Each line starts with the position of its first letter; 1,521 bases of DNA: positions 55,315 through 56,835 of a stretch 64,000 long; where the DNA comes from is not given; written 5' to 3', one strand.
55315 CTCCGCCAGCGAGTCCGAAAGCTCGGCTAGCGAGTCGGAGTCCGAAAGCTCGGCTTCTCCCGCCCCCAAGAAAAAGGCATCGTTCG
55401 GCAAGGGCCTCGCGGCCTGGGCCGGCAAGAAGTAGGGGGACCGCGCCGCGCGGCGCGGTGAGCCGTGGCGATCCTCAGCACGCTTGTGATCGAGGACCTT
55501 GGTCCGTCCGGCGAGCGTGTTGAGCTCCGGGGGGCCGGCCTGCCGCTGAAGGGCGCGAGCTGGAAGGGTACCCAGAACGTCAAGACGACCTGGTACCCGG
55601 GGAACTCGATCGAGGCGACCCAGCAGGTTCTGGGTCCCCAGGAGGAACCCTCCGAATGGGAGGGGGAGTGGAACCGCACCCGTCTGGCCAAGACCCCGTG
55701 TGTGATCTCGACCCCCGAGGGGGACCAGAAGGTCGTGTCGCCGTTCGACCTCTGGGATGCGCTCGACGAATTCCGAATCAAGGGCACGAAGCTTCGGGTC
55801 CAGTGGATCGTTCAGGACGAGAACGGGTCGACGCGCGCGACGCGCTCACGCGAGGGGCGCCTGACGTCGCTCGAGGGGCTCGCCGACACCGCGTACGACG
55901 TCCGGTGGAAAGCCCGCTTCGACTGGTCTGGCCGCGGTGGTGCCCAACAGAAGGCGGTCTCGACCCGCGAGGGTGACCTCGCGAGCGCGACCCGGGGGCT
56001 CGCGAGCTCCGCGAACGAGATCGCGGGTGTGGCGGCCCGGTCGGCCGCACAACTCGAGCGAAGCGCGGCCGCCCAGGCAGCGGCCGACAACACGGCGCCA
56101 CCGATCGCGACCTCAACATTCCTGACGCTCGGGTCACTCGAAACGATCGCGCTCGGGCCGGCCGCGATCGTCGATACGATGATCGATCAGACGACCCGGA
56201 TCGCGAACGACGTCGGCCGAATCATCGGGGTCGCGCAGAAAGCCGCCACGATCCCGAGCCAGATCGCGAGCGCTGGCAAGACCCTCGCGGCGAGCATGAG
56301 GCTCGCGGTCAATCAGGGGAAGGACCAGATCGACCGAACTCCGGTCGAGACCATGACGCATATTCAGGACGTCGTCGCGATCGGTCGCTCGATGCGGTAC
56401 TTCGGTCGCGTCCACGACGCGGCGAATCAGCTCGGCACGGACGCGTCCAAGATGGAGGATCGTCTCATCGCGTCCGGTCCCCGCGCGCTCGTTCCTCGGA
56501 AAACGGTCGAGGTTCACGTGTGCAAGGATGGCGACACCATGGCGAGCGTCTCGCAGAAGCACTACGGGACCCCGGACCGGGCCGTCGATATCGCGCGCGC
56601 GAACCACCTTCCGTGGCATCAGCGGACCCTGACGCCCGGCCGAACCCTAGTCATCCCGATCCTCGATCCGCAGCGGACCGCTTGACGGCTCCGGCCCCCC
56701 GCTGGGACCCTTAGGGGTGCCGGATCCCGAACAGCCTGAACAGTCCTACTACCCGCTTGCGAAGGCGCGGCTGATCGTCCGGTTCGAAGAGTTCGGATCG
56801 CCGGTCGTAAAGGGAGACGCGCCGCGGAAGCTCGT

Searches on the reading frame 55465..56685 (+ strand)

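Call 9: search_protein_families(library=pfam, proteins=[window:55465-56685:+])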
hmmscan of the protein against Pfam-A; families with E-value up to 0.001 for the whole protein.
window:55465-56685:+ (406 aa): 0 families

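Call 11: search_protein_families(library=phrogs, proteins=[window:55465-56685:+])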
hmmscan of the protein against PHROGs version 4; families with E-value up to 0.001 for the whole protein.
window:55465-56685:+ (406 aa): 1 family
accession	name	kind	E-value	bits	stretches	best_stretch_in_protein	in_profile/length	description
phrog_975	-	tail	2e-05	24.8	1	350-383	6-39/238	baseplate protein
